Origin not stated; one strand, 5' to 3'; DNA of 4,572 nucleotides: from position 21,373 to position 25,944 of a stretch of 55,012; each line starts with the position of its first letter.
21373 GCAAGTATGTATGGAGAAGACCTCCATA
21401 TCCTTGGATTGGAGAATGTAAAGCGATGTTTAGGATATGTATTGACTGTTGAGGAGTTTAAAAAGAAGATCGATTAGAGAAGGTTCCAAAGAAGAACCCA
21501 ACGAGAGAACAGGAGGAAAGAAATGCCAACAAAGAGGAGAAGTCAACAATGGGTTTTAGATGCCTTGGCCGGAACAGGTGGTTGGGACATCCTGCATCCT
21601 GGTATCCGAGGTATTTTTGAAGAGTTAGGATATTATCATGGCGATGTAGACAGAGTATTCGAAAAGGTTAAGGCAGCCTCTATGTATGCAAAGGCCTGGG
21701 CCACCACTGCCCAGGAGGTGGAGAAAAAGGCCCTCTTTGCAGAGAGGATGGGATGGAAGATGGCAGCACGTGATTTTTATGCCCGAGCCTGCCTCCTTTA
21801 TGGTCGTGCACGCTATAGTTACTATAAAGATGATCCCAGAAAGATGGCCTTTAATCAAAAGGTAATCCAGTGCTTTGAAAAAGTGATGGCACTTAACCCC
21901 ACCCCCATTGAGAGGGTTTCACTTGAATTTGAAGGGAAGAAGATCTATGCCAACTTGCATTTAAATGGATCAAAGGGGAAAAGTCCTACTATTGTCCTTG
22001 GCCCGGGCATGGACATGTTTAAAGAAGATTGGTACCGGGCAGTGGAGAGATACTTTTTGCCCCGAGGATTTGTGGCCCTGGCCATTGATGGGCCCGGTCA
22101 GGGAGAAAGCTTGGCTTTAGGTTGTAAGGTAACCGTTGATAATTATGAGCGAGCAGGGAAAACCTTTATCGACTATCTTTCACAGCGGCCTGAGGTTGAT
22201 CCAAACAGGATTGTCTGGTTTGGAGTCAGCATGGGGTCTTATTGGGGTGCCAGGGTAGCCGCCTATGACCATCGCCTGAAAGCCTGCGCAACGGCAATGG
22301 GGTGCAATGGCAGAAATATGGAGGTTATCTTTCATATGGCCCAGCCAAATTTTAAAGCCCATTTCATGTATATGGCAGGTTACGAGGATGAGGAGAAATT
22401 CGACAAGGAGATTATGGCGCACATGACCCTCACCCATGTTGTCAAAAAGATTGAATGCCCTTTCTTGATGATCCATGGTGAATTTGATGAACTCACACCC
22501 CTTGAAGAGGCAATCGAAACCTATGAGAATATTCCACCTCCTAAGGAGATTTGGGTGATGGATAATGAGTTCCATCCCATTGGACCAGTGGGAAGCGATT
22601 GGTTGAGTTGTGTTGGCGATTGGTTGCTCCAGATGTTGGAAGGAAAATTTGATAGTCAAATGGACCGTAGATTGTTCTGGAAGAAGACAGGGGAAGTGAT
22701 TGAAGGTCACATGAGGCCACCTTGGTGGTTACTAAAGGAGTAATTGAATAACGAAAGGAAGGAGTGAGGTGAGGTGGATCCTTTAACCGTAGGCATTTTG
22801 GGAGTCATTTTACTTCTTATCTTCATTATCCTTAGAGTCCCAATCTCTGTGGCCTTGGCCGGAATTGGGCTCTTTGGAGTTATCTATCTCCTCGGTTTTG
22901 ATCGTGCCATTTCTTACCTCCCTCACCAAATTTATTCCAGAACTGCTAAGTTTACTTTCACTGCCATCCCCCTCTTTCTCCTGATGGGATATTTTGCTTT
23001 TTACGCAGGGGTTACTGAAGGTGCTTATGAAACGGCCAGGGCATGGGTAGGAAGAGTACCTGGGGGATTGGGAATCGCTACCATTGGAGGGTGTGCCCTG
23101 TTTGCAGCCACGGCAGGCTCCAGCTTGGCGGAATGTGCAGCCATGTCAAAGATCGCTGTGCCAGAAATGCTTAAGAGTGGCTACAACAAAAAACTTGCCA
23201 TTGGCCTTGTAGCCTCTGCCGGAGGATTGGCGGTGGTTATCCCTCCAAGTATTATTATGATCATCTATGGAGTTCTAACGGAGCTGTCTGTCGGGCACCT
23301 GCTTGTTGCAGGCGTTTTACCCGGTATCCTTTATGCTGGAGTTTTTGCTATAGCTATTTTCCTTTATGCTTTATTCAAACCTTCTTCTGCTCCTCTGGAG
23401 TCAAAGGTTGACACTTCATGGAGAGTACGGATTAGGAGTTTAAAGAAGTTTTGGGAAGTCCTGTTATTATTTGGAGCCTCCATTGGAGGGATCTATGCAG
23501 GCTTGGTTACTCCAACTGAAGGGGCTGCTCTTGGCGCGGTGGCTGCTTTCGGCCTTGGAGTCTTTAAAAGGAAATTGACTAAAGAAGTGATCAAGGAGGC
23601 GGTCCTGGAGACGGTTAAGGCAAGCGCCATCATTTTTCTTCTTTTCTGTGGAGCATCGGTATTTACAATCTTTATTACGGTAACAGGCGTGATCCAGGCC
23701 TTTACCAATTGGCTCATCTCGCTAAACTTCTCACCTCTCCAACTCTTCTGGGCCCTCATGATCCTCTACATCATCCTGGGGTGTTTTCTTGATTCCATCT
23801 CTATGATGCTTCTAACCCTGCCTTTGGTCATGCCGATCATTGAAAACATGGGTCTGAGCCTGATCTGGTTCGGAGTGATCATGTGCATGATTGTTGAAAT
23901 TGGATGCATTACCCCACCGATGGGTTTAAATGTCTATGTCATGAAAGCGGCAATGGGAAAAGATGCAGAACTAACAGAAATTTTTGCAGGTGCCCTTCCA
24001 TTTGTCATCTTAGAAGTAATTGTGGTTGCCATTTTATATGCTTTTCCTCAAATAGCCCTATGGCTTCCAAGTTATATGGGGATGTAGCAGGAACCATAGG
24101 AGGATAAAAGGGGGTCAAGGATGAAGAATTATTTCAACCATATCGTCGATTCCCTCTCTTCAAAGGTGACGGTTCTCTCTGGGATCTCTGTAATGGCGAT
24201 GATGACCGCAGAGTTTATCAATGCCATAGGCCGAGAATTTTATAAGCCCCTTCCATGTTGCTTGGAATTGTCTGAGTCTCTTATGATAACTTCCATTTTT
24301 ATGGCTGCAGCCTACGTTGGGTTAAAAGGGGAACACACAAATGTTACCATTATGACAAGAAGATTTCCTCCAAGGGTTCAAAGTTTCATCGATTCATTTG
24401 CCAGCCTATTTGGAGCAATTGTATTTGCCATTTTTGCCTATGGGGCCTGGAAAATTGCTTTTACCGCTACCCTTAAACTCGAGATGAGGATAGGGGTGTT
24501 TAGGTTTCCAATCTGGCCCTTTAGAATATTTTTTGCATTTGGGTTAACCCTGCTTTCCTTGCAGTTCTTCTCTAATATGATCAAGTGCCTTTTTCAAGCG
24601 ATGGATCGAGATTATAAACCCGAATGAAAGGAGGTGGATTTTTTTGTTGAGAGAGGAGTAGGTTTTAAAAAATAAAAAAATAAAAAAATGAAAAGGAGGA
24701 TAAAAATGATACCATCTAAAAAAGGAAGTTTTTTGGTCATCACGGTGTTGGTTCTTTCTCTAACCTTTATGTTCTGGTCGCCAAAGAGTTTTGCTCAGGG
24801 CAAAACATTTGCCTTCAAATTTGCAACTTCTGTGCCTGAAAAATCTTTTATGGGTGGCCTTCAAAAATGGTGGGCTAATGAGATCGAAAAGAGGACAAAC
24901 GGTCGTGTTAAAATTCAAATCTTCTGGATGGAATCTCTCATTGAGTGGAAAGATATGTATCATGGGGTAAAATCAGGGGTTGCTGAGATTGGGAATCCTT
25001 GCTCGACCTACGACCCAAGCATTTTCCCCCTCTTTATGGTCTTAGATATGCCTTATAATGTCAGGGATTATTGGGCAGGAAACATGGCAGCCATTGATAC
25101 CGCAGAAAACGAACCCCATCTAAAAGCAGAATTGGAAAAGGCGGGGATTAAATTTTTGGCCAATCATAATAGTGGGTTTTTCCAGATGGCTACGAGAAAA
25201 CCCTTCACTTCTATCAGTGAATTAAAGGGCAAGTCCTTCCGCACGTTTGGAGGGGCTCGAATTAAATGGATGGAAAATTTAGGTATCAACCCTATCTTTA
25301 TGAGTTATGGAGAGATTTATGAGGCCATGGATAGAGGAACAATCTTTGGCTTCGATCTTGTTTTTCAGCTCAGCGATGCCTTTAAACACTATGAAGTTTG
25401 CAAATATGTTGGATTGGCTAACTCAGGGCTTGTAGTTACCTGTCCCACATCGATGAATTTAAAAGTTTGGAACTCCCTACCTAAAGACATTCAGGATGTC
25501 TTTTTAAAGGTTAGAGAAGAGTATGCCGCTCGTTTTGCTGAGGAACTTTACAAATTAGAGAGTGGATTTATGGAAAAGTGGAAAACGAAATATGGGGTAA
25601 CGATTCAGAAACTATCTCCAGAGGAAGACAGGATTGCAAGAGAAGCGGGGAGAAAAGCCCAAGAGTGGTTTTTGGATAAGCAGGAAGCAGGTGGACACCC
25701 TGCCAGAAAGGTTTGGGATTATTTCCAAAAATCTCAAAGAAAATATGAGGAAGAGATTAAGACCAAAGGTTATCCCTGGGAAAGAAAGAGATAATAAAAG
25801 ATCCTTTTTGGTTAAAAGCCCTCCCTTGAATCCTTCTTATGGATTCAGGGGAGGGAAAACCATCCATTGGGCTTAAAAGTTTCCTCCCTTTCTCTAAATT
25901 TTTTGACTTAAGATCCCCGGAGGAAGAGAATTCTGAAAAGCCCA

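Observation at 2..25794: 26-kb co-directional catabolic supercluster: Mo-hydroxylase + two tungsten-type AORs + pyridine-carboxylate-pathway-like hydrolases, possibly an anaerobic N-heteroaromatic acid route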

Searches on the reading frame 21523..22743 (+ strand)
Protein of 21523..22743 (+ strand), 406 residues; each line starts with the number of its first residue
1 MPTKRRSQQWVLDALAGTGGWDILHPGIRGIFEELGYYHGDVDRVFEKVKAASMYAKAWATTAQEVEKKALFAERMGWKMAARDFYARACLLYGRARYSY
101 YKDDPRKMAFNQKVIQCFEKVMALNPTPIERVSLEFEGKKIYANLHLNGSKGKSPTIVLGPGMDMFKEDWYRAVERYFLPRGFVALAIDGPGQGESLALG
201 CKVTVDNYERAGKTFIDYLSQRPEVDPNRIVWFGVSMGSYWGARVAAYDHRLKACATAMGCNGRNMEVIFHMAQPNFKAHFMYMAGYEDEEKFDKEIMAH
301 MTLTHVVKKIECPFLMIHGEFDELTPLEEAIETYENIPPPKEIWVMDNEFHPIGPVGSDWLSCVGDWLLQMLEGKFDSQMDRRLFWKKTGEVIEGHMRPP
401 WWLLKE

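Call 5: search_protein_families(library=pfam, proteins=[window:21523-22743:+], max_evalue=0.001)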
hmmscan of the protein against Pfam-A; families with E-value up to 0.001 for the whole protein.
window:21523-22743:+ (406 aa): 7 families
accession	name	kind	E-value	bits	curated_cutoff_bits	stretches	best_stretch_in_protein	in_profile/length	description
PF06500.17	FrsA-like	-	1.4e-17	64.1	22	1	58-260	100-297/414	Esterase FrsA-like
PF12146.15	Hydrolase_4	-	1.5e-10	41.2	27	1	169-250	18-98/239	Serine aminopeptidase, S33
PF02129.25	Peptidase_S15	-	1.6e-08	35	23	0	167-270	35-138/262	X-Pro dipeptidyl-peptidase (S15 family)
PF00326.27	Peptidase_S9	-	2.5e-07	30.8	22.6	1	214-335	50-168/213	Prolyl oligopeptidase family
PF05448.18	AXE1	-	1.8e-06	27.4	21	1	219-354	167-306/321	Acetyl xylan esterase (AXE1)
PF00561.26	Abhydrolase_1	-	4e-06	27.1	25.8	0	156-260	2-102/245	alpha/beta hydrolase fold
PF12697.13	Abhydrolase_6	-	4e-05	24.8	26.3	1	157-258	1-95/217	Alpha/beta hydrolase family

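Call 7: search_protein_families(library=ncbifam, proteins=[window:21523-22743:+], max_evalue=0.00001)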
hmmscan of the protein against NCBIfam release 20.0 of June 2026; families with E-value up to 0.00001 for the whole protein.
window:21523-22743:+ (406 aa): 5 families
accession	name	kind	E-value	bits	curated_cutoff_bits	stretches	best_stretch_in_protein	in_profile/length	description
NF003460.0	PRK05077.1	equivalog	7.4e-22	77.7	477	1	58-282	100-316/414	esterase FrsA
NF033523.0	lasso_peptidase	equivalog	1.7e-08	33.7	400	1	210-351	476-614/638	Atxe2 family lasso peptide isopeptidase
NF047920.1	lactonase_UilS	equivalog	4.3e-08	33.2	400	1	137-284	7-153/285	UilS family quorum-quenching N-acyl-homoserine lactonase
NF051488.1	bifunc_PcaDC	exception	1.9e-07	30.6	390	0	146-251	5-102/375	bifunctional 3-oxoadipate enol-lactonase/4-carboxymuconolactone decarboxylase PcaDC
TIGR02427.1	protocat_pcaD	equivalog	2.2e-06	27.2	255.85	0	298-341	180-223/251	3-oxoadipate enol-lactonase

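Call 13: search_solved_structures(query=window:21523-22743:+, max_evalue=0.001)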
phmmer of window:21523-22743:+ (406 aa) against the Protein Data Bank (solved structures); distinct sequences matched with E-value up to 0.001: 23.
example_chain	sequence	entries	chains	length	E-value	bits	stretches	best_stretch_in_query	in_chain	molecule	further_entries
2jbw_A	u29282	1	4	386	7.2e-21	77.9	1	57-368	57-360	2,6-DIHYDROXY-PSEUDO-OXYNICOTINE HYDROLASE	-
8qd7_A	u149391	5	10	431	2.3e-17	66.4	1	54-379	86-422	Yellowish-green 1-like protein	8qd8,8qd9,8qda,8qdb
8qd1_A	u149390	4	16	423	1.4e-15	60.4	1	51-341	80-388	Pigment biosynthesis protein yellowish-green 1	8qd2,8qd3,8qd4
9pjb_A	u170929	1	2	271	1.6e-12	50.4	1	137-346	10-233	MHETase MHT043-5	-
3mve_A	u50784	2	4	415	8.6e-10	41.4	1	56-257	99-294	UPF0255 protein VV1_0328 | UPF0255 protein frsA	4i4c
3our_A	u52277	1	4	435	9.6e-10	41.2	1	56-257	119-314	UPF0255 protein VV1_0328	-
6hxa_A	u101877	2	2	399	1.3e-09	40.8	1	89-369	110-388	AntI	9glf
8qbh_A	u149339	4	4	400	1.3e-09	40.8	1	89-369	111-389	Photorhabdus luminescens subsp. laumondii TTO1 complete genome segment 15/17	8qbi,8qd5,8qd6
8b4u_A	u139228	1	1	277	2.3e-09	40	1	131-338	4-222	Alpha/beta hydrolase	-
4ao6_A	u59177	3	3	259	3.4e-09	39.4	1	132-290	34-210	ESTERASE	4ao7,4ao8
7d78_D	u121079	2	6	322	1.6e-07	33.9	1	151-256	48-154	DltD domain-containing protein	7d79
7qjm_A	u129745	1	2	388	3e-07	33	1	123-256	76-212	alpha/beta-hydrolase (202)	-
3fnb_A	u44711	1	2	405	1.4e-06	30.8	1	57-256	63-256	Acylaminoacyl peptidase SMU_737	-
7q4h_A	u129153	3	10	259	2.9e-06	29.8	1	132-325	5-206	Hydrolase_4 domain-containing protein | Serine aminopeptidase S33 domain-containing protein | Prolyl oligopeptidase family protein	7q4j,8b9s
9h0z_A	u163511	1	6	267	9.5e-06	28.1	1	132-325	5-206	Serine aminopeptidase S33 domain-containing protein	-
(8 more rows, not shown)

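Call 54: search_dna_similar(query=window:21523-22743:+, collection=plasmids, mode=protein, max_rows=15)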
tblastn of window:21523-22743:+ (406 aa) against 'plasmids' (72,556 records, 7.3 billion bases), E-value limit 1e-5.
Records with a match: 191; places in all: 203; records where one place covers at least 80% of the query: 55.
Best place of each record, by identity: <60% 191.
By first word of the organism name: Streptomyces 24; Bacillus 22; Escherichia 20; Enterobacter 14; Novosphingobium 8; Arthrobacter 8; Azospirillum 7; Burkholderia 7; Roseomonas 7; Rhizobium 6; and 42 more.
By predicted mobility (MOB-suite, as given by PLSDB): non-mobilizable 128; conjugative 40; mobilizable 23.
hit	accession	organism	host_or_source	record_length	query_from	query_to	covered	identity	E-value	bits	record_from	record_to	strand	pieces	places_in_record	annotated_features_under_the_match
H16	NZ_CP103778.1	Bacillus toyonensis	cell culture,Commercial plant nursery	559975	1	403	99%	48.5%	1e-124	403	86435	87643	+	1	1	esterase FrsA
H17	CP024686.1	Bacillus wiedmannii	cell culture,soil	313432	1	403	99%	48.3%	1e-125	407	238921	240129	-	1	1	dipeptidyl aminopeptidase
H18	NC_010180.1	Bacillus mycoides KBAB4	-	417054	1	403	99%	48.0%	1e-124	404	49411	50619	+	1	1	alpha/beta hydrolase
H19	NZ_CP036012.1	Bacillus mycoides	cell culture,soil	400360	1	406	100%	47.4%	1e-122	398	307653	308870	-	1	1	alpha/beta hydrolase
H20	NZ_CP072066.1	Bacillus mycoides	cell culture,soil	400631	1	406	100%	47.4%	1e-122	398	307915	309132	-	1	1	alpha/beta hydrolase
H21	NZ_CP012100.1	Bacillus thuringiensis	whole organism,soil sample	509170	1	403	99%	47.8%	5e-124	402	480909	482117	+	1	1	alpha/beta hydrolase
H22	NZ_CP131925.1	Bacillus mycoides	whole organism,soil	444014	1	403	99%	47.8%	5e-124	402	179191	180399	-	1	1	alpha/beta hydrolase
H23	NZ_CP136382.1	Bacillus mycoides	whole organism,soil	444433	1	403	99%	47.8%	5e-124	402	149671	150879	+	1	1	alpha/beta hydrolase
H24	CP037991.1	Bacillus mycoides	soil core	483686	1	403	99%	47.8%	5e-124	402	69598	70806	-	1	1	alpha/beta hydrolase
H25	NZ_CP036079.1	Bacillus mycoides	cell culture,soil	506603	1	403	99%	47.8%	5e-124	402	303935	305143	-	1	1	alpha/beta hydrolase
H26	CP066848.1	Bacillus mycoides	single cell,soil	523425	1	403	99%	47.8%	5e-124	402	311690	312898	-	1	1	alpha/beta hydrolase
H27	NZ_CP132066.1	Bacillus mycoides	whole organism,soil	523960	1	403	99%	47.8%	5e-124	402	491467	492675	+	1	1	alpha/beta hydrolase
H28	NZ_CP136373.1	Bacillus mycoides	whole organism,soil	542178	1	403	99%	47.8%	5e-124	402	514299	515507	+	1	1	alpha/beta hydrolase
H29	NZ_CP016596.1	Bacillus cereus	cell culture,Korean fermented food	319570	1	403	99%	47.8%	6e-124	402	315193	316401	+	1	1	alpha/beta hydrolase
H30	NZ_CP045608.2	Bacillus cereus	Whole organism,soil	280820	1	403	99%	47.8%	6e-124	402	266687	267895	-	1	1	alpha/beta hydrolase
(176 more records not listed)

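Call 55: get_annotated_region(hit=H18, flank=12000)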
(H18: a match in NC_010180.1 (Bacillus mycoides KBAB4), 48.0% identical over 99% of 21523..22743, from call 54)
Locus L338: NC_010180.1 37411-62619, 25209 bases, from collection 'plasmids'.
description: Bacillus mycoides KBAB4 plasmid pBWB401, complete sequence
organism: Bacillus mycoides KBAB4 (NCBI taxid 315730)
taxonomy: Bacteria; Bacillota; Bacilli; Bacillales; Bacillaceae; Bacillus; Bacillus mycoides; Bacillus mycoides KBAB4
host: -; source: -; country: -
typing (MOB-suite, as given by PLSDB): non-mobilizable; replicon rep_cluster_125
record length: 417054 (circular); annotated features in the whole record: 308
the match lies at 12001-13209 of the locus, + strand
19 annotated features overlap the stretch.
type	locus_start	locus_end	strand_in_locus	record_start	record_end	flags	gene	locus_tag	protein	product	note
CDS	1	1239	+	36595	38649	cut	-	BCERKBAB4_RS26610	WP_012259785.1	hypothetical protein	-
CDS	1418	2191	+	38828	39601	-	-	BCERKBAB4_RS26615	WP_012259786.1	hypothetical protein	-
CDS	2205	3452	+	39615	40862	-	-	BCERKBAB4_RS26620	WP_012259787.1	hypothetical protein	-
CDS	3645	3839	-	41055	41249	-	-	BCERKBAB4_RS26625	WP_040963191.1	hypothetical protein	-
CDS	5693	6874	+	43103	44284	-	-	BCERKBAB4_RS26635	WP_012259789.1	hypothetical protein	-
CDS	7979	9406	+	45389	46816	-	-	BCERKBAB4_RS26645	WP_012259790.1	ABC transporter permease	-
CDS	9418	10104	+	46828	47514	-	-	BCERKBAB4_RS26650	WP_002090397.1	ABC transporter ATP-binding protein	-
CDS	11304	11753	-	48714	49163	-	-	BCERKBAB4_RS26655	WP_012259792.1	MarR family transcriptional regulator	GO:0006355 - regulation of DNA-templated transcription [Evidence IEA]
CDS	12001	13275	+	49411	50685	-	-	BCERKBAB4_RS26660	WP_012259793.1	alpha/beta hydrolase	-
CDS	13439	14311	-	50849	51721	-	-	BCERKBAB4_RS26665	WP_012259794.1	LysR family transcriptional regulator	GO:0006355 - regulation of DNA-templated transcription [Evidence IEA]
CDS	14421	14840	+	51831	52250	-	-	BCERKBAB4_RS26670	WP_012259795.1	tautomerase family protein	-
CDS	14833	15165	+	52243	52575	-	-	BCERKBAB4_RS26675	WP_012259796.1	carboxymuconolactone decarboxylase family protein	-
CDS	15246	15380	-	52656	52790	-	-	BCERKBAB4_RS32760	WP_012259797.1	hypothetical protein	-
CDS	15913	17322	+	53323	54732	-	mmuP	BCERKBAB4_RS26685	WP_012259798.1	S-methylmethionine permease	GO:0055085 - transmembrane transport [Evidence IEA]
CDS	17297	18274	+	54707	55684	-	mmuM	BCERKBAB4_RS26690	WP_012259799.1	homocysteine S-methyltransferase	GO:0009086 - methionine biosynthetic process [Evidence IEA]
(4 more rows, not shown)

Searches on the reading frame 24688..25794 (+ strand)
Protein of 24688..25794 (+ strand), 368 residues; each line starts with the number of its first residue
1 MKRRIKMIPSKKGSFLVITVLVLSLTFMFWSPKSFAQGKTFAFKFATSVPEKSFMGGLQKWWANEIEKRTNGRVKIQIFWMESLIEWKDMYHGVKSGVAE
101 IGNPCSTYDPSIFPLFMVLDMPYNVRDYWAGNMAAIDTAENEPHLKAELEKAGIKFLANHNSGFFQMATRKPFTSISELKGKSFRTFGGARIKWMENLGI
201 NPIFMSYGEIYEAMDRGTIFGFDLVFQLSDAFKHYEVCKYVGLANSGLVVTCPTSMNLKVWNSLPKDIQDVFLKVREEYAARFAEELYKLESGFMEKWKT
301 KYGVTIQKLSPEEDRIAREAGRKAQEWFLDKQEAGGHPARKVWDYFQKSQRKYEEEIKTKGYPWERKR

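Call 5: search_protein_families(library=pfam, proteins=[window:24688-25794:+], max_evalue=0.001)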
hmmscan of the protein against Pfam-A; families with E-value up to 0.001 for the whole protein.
window:24688-25794:+ (368 aa): 1 family
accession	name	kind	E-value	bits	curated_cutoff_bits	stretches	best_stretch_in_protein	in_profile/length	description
PF03480.18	DctP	-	2.4e-48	165.4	23.4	1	45-323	1-277/286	Bacterial extracellular solute-binding protein, family 7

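Call 7: search_protein_families(library=ncbifam, proteins=[window:24688-25794:+], max_evalue=0.00001)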
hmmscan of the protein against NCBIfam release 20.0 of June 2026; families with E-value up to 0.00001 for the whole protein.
window:24688-25794:+ (368 aa): 2 families
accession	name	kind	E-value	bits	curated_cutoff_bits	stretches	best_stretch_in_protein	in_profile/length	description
NF037995.1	TRAP_S1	subfamily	2.2e-35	122.3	50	1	44-314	1-268/271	TRAP transporter substrate-binding protein DctP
TIGR00787.1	dctP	subfamily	9.3e-28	97.3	175.05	1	61-282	17-237/257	DctP family TRAP transporter solute-binding subunit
